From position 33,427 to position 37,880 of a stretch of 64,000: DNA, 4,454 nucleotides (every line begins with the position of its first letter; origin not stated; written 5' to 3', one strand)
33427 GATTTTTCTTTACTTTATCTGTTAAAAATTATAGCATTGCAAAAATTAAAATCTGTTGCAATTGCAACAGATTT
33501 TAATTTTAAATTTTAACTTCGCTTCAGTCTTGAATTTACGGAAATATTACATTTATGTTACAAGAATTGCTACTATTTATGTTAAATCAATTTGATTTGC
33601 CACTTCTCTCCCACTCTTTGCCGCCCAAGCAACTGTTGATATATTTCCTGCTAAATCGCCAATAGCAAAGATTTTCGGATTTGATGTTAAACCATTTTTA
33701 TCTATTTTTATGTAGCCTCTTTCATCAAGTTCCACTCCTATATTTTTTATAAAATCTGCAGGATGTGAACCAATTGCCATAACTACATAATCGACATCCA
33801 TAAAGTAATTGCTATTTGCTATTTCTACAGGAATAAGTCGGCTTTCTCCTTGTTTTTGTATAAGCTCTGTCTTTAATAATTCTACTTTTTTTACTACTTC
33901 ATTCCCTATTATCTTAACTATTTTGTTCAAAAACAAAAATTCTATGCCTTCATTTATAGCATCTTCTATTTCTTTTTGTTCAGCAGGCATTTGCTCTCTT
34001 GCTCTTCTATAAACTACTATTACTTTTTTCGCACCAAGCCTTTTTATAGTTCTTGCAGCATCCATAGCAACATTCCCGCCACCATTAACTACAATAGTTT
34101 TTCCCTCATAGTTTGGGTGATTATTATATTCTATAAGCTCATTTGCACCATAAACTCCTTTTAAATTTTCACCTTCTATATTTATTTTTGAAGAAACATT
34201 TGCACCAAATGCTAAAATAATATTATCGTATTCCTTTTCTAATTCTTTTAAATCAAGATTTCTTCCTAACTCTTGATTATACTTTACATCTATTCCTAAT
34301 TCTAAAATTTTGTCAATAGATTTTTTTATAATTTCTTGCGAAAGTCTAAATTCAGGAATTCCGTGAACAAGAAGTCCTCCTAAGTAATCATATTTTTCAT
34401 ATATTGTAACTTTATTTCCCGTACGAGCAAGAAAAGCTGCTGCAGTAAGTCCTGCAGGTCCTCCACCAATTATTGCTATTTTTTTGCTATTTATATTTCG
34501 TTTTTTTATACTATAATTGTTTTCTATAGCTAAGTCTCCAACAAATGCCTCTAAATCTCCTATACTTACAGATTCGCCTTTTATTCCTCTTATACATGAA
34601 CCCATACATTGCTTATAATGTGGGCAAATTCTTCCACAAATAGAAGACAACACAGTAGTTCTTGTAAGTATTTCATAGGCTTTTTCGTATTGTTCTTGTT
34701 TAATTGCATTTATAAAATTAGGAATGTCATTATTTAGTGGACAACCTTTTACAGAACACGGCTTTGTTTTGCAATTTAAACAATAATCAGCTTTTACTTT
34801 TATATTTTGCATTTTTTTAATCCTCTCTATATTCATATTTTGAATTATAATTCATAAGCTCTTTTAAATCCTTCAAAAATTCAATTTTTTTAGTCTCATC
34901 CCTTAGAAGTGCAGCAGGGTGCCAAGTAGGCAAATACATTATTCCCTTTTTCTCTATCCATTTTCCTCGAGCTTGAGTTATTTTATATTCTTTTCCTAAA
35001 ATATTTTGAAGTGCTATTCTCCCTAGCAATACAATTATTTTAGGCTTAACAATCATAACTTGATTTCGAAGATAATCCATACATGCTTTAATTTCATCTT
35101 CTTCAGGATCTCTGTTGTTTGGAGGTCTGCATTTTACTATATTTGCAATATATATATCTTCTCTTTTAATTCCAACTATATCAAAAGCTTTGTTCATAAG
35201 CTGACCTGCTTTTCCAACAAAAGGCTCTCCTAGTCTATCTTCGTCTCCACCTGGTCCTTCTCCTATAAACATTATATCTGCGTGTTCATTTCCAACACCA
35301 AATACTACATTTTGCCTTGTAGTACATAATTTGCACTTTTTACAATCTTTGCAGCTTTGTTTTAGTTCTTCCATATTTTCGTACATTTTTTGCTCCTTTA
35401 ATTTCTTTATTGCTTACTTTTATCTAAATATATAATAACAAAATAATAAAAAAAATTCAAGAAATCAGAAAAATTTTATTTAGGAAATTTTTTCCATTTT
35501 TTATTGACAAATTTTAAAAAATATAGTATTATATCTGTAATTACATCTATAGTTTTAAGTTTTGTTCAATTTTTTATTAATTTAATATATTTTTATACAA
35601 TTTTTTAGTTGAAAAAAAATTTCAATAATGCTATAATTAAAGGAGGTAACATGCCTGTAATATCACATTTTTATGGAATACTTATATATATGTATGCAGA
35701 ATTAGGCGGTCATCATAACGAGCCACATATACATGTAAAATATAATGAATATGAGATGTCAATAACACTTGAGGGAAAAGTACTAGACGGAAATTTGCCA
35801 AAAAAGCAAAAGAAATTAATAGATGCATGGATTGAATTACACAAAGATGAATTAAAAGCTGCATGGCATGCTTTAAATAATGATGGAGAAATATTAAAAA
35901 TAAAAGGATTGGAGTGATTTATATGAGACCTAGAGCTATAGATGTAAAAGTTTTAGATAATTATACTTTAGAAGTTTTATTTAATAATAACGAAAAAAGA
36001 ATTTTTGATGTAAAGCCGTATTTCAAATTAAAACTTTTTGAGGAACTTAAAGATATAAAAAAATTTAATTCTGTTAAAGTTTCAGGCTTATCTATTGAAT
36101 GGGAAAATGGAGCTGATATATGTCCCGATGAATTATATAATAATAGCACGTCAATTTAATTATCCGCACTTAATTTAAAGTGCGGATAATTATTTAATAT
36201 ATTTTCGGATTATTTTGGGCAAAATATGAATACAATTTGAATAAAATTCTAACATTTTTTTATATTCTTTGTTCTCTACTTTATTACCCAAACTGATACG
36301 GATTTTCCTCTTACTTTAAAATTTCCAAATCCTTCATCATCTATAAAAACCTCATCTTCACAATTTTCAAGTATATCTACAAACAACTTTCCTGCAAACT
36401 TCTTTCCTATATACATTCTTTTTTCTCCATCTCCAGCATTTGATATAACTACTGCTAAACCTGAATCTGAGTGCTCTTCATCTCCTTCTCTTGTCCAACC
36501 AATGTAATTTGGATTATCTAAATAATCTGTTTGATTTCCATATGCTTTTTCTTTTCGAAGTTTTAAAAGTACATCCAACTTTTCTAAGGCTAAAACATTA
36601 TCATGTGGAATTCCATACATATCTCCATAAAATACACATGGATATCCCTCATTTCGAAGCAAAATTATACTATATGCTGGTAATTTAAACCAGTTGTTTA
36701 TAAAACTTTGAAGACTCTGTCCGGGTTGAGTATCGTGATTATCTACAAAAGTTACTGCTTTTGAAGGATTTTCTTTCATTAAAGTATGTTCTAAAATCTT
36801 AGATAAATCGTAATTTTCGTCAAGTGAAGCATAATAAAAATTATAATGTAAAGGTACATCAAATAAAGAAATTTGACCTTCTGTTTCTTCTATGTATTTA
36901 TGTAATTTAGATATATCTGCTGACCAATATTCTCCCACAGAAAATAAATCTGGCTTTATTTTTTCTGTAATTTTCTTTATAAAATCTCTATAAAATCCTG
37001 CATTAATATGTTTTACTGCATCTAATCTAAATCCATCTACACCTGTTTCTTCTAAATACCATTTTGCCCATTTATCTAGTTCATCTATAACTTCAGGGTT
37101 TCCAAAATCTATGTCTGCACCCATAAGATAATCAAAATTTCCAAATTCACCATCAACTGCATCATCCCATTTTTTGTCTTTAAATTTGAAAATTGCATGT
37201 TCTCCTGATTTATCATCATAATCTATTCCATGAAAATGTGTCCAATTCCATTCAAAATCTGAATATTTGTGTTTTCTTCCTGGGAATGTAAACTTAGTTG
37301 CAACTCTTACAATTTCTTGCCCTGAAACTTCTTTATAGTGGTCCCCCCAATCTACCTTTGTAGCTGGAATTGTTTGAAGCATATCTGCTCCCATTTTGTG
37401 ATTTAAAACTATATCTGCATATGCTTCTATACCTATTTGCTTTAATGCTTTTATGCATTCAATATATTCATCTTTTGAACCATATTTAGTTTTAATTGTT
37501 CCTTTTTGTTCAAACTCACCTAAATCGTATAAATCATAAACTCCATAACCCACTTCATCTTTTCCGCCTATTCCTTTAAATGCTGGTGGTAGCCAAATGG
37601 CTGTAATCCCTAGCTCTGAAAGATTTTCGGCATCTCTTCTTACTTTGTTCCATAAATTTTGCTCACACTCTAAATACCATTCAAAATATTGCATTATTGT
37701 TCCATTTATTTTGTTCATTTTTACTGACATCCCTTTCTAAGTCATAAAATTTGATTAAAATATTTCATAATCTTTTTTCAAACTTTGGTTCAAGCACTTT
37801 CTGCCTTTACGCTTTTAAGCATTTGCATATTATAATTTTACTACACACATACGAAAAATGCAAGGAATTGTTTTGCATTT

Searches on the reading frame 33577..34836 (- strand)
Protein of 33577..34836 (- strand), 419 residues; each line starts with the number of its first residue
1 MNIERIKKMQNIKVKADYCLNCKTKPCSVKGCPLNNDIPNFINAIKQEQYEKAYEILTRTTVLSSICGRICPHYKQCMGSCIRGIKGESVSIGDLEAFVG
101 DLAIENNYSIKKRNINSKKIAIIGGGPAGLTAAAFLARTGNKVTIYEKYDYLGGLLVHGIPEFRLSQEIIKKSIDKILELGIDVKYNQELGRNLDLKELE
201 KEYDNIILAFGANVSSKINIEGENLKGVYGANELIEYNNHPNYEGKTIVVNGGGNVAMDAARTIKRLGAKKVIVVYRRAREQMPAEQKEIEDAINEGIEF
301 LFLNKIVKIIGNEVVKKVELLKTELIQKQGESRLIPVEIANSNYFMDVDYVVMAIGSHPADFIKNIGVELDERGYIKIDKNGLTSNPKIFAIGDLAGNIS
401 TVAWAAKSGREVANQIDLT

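Call 38: search_protein_families(library=pfam, proteins=[window:33577-34836:-], max_evalue=0.00001)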
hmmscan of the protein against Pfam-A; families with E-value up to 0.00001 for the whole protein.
window:33577-34836:- (419 aa): 14 families
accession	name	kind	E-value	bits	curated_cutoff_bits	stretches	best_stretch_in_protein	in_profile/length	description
PF07992.20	Pyr_redox_2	-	2.6e-43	149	26.1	1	119-409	2-291/291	Pyridine nucleotide-disulphide oxidoreductase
PF14691.11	Fer4_20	-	4.8e-29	100.9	25.8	1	8-107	13-112/113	Dihydroprymidine dehydrogenase domain II, 4Fe-4S cluster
PF13738.12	Pyr_redox_3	-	2.8e-16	60.1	30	1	204-393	126-305/305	Pyridine nucleotide-disulphide oxidoreductase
PF00070.33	Pyr_redox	-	7.8e-13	49.2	22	1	248-320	2-79/82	Pyridine nucleotide-disulphide oxidoreductase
PF12831.13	FAD_oxidored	-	6.2e-10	39.4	27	1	120-160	2-42/416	FAD dependent oxidoreductase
PF13450.12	NAD_binding_8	-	4.5e-09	36.9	21.9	1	122-155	1-34/68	NAD(P)-binding Rossmann-like domain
PF01946.23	Thi4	-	2.7e-08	33.8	26.2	1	105-188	5-86/235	Thi4 family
PF01262.27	AlaDh_PNT_C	-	1e-07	32.1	23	0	115-148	26-59/214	Alanine dehydrogenase/PNT, C-terminal domain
PF13241.12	NAD_binding_7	-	1.7e-07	32.2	22.1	0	243-295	5-60/104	Putative NAD(P)-binding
PF01266.30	DAO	-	4.3e-07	30.2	27.9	1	119-205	1-108/353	FAD dependent oxidoreductase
PF00208.27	ELFV_dehydrog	-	1.3e-06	28.7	23.4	0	228-274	15-61/241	Glutamate/Leucine/Phenylalanine/Valine dehydrogenase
PF00890.30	FAD_binding_2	-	1.7e-06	28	20.4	1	120-154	2-36/414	FAD binding domain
PF02826.25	2-Hacid_dh_C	-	5.1e-06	26.4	25.1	0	242-289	33-79/178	D-isomer specific 2-hydroxyacid dehydrogenase, NAD binding domain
PF01494.25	FAD_binding_3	-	8.7e-06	25.6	22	0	119-150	3-34/349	FAD binding domain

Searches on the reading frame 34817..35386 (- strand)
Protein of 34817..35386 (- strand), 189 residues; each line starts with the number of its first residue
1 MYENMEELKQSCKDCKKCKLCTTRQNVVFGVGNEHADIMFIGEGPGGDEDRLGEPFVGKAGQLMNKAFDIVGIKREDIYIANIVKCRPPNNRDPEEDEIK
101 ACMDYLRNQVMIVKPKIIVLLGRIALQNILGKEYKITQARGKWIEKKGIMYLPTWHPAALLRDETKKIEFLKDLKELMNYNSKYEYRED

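Call 38: search_protein_families(library=pfam, proteins=[window:34817-35386:-], max_evalue=0.00001)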
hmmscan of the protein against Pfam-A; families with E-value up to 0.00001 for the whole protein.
window:34817-35386:- (189 aa): 1 family
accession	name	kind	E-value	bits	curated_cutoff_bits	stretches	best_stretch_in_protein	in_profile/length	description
PF03167.25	UDG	-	3.9e-38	131.1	24.3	1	29-175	1-141/141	Uracil DNA glycosylase superfamily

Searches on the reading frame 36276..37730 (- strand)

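Call 38: search_protein_families(library=pfam, proteins=[window:36276-37730:-], max_evalue=0.00001)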
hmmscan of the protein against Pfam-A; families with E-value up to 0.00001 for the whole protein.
window:36276-37730:- (484 aa): 3 families
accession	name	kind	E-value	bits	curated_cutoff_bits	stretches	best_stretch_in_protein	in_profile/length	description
PF00128.31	Alpha-amylase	-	3.4e-26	92.9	22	1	37-376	28-358/446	Alpha amylase, catalytic domain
PF09154.16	Alpha-amy_C_pro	-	5.1e-10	39.7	21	1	425-481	1-56/57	Alpha-amylase C-terminal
PF02324.22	Glyco_hydro_70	-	1.7e-08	33.5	24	0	60-140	645-721/831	Glycosyl hydrolase family 70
